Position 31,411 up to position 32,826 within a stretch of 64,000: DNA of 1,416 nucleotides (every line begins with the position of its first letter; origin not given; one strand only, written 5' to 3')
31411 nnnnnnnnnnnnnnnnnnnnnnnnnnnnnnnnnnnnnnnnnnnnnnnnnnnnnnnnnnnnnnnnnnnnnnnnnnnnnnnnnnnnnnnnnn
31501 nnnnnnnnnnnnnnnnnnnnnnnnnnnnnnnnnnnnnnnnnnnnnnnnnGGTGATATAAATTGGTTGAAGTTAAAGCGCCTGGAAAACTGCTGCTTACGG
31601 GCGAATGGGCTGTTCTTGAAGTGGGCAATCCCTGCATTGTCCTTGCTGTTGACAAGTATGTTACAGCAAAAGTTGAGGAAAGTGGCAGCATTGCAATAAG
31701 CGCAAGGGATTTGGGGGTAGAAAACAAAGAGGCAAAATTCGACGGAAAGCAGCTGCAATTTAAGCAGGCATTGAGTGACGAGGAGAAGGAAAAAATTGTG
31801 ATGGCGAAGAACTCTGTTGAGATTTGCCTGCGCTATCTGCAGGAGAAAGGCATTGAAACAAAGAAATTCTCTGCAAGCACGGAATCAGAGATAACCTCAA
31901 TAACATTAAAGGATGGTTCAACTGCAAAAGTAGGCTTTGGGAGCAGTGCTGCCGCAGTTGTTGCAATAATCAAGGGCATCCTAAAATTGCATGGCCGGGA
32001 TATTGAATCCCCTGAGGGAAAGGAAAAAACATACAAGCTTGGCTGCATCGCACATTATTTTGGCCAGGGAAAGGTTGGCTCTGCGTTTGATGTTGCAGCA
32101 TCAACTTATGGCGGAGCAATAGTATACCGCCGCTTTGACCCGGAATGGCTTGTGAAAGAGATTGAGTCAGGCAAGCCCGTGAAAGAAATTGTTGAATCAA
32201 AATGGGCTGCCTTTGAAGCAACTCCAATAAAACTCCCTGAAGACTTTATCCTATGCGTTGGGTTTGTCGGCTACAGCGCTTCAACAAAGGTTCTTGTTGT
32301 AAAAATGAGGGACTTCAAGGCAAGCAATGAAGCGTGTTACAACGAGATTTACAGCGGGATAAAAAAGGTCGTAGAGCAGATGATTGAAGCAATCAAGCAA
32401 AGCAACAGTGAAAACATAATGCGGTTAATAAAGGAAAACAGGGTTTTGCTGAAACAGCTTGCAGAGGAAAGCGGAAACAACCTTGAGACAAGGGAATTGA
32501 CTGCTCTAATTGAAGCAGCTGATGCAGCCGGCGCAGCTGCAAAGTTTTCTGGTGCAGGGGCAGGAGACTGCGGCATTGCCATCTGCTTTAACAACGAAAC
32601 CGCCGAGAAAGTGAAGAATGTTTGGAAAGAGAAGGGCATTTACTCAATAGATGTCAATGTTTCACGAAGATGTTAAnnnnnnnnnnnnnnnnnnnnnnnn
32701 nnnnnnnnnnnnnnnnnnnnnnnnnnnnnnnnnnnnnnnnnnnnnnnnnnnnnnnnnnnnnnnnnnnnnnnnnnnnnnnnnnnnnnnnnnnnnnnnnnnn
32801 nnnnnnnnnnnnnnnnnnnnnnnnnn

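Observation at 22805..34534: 11.7-kb co-directional isoprenoid supercluster with a complete classical mevalonate pathway of chimeric archaeal and bacterial type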

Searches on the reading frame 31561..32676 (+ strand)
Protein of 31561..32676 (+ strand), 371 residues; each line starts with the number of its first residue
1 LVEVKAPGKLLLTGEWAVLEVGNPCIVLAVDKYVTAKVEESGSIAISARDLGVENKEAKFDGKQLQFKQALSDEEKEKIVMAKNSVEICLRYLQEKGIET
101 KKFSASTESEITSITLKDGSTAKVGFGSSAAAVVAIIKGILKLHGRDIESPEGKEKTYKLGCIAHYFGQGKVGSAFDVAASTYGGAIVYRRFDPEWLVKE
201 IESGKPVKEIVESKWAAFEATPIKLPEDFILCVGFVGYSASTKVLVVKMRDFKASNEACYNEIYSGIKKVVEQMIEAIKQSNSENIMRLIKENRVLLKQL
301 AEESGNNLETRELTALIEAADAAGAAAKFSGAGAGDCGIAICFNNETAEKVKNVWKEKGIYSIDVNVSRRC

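Call 4: search_protein_families(library=pfam, proteins=[window:31561-32676:+])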
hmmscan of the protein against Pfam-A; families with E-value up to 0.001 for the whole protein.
window:31561-32676:+ (371 aa): 2 families
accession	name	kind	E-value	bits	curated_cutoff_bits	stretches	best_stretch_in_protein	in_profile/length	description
PF08544.19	GHMP_kinases_C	-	8.8e-12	45.7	21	1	274-359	1-83/85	GHMP kinases C terminal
PF00288.32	GHMP_kinases_N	-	1.1e-08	35.7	22.3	1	89-185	6-87/87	GHMP kinases N terminal domain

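Call 6: search_protein_families(library=ncbifam, proteins=[window:31561-32676:+], max_evalue=0.00001)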
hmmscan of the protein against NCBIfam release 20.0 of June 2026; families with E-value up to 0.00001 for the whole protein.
window:31561-32676:+ (371 aa): 5 families
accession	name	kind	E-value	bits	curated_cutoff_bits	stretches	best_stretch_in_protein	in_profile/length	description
TIGR01220.1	Pmev_kin_Gr_pos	equivalog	6.2e-71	239.3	165.7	1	2-367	1-354/358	phosphomevalonate kinase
TIGR01219.1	Pmev_kin_ERG8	equivalog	1.4e-31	109.9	376.95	1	112-271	143-315/456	phosphomevalonate kinase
NF040957.1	Arch_PMK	equivalog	3.8e-30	105.5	500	1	121-366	89-308/316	phosphomevalonate kinase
TIGR00549.1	mevalon_kin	equivalog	3.3e-29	102.3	163.05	1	6-340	1-275/276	mevalonate kinase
NF003036.0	PRK03926.1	equivalog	1.5e-20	73.5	403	2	229-355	159-280/302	mevalonate kinase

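Call 7: find_related_loci(query=window:31561-32676:+, collection=genome_contigs, flank=10000)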
Query window:31561-32676:+ (371 aa) in genome_contigs; peptide patterns used: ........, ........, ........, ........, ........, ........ (x = any residue, [..] = any of these).
172 stretches matched a pattern; 1 encode a relative of the query (tblastn E <= 1e-3); 1 distinct loci.
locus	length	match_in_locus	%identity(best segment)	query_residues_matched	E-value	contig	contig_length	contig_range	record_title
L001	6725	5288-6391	77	1-368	3e-171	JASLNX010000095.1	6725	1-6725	MAG: archaeon isolate Arabian11_MAG_21 c_000000943101, whole genome shotgun sequence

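Call 19: find_homologous_proteins(query=window:31561-32676:+, max_evalue=1e-10)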
Query window:31561-32676:+ (371 aa): 846 proteins with E <= 1e-10 among 8000 candidates; the best 120 are listed.
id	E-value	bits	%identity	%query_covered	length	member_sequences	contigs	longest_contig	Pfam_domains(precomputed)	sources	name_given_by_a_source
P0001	7.0e-236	800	100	100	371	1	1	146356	PF00288.33,PF08544.19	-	-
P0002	9.9e-192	655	83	99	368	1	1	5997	PF00288.33,PF08544.19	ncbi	-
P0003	2.1e-184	631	78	99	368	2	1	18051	PF00288.33,PF08544.19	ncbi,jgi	-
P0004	4.6e-180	617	76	99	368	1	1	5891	PF00288.33,PF08544.19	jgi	-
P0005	2.8e-177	607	77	99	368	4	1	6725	PF00288.33,PF08544.19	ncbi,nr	ncbi:MAG: phosphomevalonate kinase [archaeon]|nr:phosphomevalonate kinase [archaeon]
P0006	3.6e-176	604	75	99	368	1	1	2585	PF00288.33,PF08544.19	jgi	jgi:phosphomevalonate kinase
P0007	1.1e-175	602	77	99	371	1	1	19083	PF00288.33,PF08544.19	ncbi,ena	-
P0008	8.7e-175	599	74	99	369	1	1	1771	PF00288.33,PF08544.19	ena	-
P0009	6.0e-173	593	73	99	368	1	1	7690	PF00288.33,PF08544.19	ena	-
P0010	2.9e-168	578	73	99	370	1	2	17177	PF00288.33,PF08544.19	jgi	-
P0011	6.0e-159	547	69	100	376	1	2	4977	PF00288.33,PF08544.19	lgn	-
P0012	8.1e-135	468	79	74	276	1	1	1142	PF00288.33,PF08544.19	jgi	-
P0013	1.0e-128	448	54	99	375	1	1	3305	PF00288.33,PF08544.19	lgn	-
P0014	1.0e-128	448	54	99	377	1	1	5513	PF00288.33,PF08544.19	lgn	-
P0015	2.3e-127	443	55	99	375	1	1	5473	PF00288.33,PF08544.19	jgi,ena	-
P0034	9.4e-115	402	51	99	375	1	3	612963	PF00288.33,PF08544.19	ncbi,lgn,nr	ncbi:MAG: phosphomevalonate kinase [Candidatus Diapherotrites archaeon]|nr:phosphomevalonate kinase 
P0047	5.5e-110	386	49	99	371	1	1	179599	PF00288.33,PF08544.19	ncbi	ncbi:MAG: phosphomevalonate kinase [Nanoarchaeota archaeon]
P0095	6.1e-102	360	49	99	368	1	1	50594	PF00288.33,PF08544.19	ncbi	ncbi:MAG: phosphomevalonate kinase [Candidatus Aenigmatarchaeota archaeon]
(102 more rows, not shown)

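Call 20: find_encoding_contigs(protein=P0034, flank=10000, max_places=1)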
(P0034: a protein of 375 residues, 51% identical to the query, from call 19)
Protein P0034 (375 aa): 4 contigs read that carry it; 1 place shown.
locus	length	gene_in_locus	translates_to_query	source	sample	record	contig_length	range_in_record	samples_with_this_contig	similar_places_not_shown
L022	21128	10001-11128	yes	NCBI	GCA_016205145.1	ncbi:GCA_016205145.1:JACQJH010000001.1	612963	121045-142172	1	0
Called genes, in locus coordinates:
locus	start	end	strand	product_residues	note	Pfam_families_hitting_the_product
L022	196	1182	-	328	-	-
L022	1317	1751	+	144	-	-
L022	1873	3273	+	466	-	PF00368:HMG-CoA_red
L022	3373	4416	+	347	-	PF08545:ACP_syn_III (weak), PF08541:ACP_syn_III_C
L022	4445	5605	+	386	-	PF00108:Thiolase_N, PF00109:ketoacyl-synt (weak), PF02803:Thiolase_C (weak), PF22691:Thiolase_C_1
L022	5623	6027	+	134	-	PF12172:zf-ChsH2, PF01796:OB_ChsH2_C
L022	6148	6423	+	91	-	-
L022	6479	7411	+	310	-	PF04332:DUF475, PF03741:TerC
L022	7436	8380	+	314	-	PF00288:GHMP_kinases_N, PF08544:GHMP_kinases_C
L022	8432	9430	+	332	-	PF22700:MVD-like_N, PF00288:GHMP_kinases_N, PF18376:MDD_C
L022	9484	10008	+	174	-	PF00293:NUDIX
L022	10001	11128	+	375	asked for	PF00288:GHMP_kinases_N, PF08544:GHMP_kinases_C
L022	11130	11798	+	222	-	PF00702:Hydrolase, PF13419:HAD_2, PF13242:Hydrolase_like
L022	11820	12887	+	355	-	PF00478:IMPDH (faint), PF01070:FMN_dh, PF01645:Glu_synthase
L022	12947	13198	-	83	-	-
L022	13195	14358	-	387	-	-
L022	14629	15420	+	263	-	PF24034:DUF7343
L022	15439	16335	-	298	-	PF04414:tRNA_deacylase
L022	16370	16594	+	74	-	-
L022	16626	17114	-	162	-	-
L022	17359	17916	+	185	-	-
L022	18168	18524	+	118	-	-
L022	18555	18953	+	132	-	-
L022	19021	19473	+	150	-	-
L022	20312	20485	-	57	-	-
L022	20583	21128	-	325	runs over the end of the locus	-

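Call 21: find_encoding_contigs(protein=P0047, flank=10000, max_places=1)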
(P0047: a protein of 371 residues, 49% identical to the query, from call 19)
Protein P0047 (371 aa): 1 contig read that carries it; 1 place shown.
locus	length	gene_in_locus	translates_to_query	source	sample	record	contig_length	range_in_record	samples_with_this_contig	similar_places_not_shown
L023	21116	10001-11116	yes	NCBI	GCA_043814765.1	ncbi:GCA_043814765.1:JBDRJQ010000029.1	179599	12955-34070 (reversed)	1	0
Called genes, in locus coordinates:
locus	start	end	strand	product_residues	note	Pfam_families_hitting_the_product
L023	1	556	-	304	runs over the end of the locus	-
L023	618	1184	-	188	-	-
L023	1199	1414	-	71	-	-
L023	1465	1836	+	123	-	PF10107:Endonuc_Holl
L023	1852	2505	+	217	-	-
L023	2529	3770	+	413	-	-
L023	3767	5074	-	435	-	PF01935:DUF87 (weak)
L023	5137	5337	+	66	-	-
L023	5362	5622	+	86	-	-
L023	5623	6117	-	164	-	-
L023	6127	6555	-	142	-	-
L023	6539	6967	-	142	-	-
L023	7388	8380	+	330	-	PF22700:MVD-like_N, PF00288:GHMP_kinases_N, PF18376:MDD_C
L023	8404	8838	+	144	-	PF00293:NUDIX, PF14815:NUDIX_4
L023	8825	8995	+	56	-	-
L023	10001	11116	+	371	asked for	PF00288:GHMP_kinases_N, PF08544:GHMP_kinases_C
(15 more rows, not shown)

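Call 22: find_encoding_contigs(protein=P0095, flank=10000, max_places=1)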
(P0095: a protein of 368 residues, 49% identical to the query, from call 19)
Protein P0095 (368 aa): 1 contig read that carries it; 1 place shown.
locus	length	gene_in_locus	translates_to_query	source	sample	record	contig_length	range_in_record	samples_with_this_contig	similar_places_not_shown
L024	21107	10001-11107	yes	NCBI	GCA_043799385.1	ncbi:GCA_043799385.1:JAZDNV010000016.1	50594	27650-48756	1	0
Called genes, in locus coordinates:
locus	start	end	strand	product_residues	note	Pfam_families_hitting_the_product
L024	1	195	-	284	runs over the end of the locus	PF00482:T2SSF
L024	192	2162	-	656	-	PF00437:T2SSE, PF23989:PilB3_C (weak)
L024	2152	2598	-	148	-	-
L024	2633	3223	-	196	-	-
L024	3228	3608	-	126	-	-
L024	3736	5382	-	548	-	PF00118:Cpn60_TCP1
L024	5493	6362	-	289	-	PF26553:PDDEXK_19, PF01381:HTH_3 (weak)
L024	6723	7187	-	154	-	-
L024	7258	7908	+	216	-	PF00696:AA_kinase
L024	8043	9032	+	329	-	PF22700:MVD-like_N, PF00288:GHMP_kinases_N (weak), PF18376:MDD_C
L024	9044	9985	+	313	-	PF00288:GHMP_kinases_N, PF08544:GHMP_kinases_C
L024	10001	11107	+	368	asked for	PF00288:GHMP_kinases_N, PF08544:GHMP_kinases_C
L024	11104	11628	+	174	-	PF00293:NUDIX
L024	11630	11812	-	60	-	PF00833:Ribosomal_S17e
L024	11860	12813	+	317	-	PF21572:Nop5_56-rel_N_Arc (faint), PF01798:Nop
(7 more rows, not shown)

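Call 23: find_encoding_contigs(protein=P0003, flank=10000, max_places=1)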
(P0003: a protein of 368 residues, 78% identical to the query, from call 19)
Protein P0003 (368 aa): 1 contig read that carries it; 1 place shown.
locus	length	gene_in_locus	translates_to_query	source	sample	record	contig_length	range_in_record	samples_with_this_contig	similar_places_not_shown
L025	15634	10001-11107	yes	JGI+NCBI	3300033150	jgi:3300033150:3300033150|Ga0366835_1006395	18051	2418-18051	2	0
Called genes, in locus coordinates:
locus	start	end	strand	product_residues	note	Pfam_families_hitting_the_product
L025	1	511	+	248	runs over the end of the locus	PF01513:NAD_kinase, PF20143:NAD_kinase_C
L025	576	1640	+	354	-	PF00348:polyprenyl_synt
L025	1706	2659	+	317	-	PF01262:AlaDh_PNT_C (faint), PF00743:FMO-like (faint), PF00890:FAD_binding_2 (faint), PF03486:HI0933_like (weak), PF07992:Pyr_redox_2, PF13450:NAD_binding_8, PF13738:Pyr_redox_3 (weak), PF00070:Pyr_redox, +4 more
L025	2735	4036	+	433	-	PF00368:HMG-CoA_red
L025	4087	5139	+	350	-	PF08541:ACP_syn_III_C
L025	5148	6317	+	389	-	PF00108:Thiolase_N, PF22691:Thiolase_C_1, PF02803:Thiolase_C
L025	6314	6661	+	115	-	PF11345:DUF3147 (faint)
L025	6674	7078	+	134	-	PF01796:OB_ChsH2_C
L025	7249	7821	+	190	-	-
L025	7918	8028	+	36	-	-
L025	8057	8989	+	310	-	PF00288:GHMP_kinases_N, PF08544:GHMP_kinases_C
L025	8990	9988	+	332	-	PF22700:MVD-like_N, PF00288:GHMP_kinases_N, PF18376:MDD_C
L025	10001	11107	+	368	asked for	PF00288:GHMP_kinases_N, PF08544:GHMP_kinases_C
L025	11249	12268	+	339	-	PF00478:IMPDH (faint), PF01070:FMN_dh, PF01645:Glu_synthase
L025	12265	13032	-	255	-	PF04414:tRNA_deacylase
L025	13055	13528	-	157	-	-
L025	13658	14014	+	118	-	-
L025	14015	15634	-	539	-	?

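Call 24: find_encoding_contigs(protein=P0007, flank=10000, max_places=1)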
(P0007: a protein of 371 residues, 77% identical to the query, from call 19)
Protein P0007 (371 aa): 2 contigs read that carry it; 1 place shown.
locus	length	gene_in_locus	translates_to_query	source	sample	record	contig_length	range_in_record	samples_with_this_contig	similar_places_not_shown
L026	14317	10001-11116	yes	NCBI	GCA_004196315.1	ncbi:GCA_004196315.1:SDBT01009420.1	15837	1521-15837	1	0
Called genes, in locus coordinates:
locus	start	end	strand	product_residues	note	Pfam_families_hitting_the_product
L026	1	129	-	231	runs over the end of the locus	PF02511:Thy1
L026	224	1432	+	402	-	PF02441:Flavoprotein, PF04127:DFP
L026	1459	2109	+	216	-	-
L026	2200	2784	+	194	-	PF00702:Hydrolase, PF13419:HAD_2, PF03031:NIF (faint), PF13242:Hydrolase_like (weak)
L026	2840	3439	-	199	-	-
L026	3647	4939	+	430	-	PF00368:HMG-CoA_red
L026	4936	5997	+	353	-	PF08541:ACP_syn_III_C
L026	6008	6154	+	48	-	-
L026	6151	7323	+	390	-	PF00108:Thiolase_N, PF00109:ketoacyl-synt (faint), PF02803:Thiolase_C, PF22691:Thiolase_C_1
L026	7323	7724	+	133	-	PF01796:OB_ChsH2_C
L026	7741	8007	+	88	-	PF07957:DUF3294 (weak)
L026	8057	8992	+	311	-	PF00288:GHMP_kinases_N, PF08544:GHMP_kinases_C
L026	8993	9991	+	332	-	PF22700:MVD-like_N, PF00288:GHMP_kinases_N, PF18376:MDD_C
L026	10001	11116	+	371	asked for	PF00288:GHMP_kinases_N, PF08544:GHMP_kinases_C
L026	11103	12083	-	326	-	-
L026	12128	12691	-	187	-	PF00293:NUDIX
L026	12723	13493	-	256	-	PF04414:tRNA_deacylase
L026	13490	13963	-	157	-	-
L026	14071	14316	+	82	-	?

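Call 53: search_solved_structures(query=window:31561-32676:+, show_alignments=1, max_evalue=0.00001)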
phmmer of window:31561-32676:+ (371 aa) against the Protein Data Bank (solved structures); distinct sequences matched with E-value up to 0.00001: 8.
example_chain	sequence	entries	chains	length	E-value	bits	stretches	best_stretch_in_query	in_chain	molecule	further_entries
3k17_A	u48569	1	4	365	3.1e-46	161.6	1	2-365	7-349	Lin0012 protein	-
3gon_A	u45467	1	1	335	9.6e-22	81.1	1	122-361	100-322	Phosphomevalonate kinase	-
1k47_A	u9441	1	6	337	9.7e-22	81.1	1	122-361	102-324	phosphomevalonate kinase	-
4hac_A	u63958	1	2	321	8.3e-10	41.8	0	223-344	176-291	Mevalonate kinase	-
6mde_A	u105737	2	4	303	1.6e-09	40.9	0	223-344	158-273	Mevalonate kinase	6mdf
2hfs_A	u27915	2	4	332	7.6e-09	38.7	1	124-350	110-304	Mevalonate kinase, putative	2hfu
1kkh_A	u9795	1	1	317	3.2e-08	36.6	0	260-356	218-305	Mevalonate Kinase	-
1vis_A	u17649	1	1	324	3.9e-08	36.3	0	260-356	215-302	Mevalonate kinase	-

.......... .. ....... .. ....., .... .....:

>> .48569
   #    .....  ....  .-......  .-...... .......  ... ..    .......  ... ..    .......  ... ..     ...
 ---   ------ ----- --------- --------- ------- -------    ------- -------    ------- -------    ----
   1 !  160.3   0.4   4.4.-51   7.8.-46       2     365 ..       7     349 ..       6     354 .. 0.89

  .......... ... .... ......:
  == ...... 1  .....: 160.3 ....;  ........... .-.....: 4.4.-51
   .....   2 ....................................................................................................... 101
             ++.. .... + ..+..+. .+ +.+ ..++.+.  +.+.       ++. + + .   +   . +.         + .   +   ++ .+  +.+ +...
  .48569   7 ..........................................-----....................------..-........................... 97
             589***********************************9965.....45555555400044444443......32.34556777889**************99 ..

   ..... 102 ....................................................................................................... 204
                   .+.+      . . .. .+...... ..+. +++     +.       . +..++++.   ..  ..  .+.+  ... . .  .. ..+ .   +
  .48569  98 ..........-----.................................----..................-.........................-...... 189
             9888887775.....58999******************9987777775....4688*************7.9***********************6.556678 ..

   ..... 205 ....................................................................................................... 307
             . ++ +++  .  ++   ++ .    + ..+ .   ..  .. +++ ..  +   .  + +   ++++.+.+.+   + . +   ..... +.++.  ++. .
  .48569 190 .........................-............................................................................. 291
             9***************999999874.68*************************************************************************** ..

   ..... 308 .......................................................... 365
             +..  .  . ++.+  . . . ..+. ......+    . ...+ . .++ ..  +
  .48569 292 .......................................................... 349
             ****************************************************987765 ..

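Call 56: search_protein_families(library=pfam, proteins=[L025:7249-7821:+, L026:11103-12083:-, L022:6148-6423:+, L026:7741-8007:+], max_evalue=0.01)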
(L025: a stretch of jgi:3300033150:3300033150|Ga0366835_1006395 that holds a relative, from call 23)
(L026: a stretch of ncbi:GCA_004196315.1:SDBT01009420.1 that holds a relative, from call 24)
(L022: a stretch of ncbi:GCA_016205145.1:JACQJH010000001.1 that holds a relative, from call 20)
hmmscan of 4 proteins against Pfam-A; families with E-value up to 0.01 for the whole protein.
L025:7249-7821:+ (190 aa): 0 families

L026:11103-12083:- (326 aa): 0 families

L022:6148-6423:+ (91 aa): 0 families

L026:7741-8007:+ (88 aa): 1 family
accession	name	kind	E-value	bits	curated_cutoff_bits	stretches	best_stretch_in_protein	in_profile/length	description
PF07957.16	DUF3294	-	7.4e-06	26.3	20.6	1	6-77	97-167/213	Protein of unknown function (DUF3294)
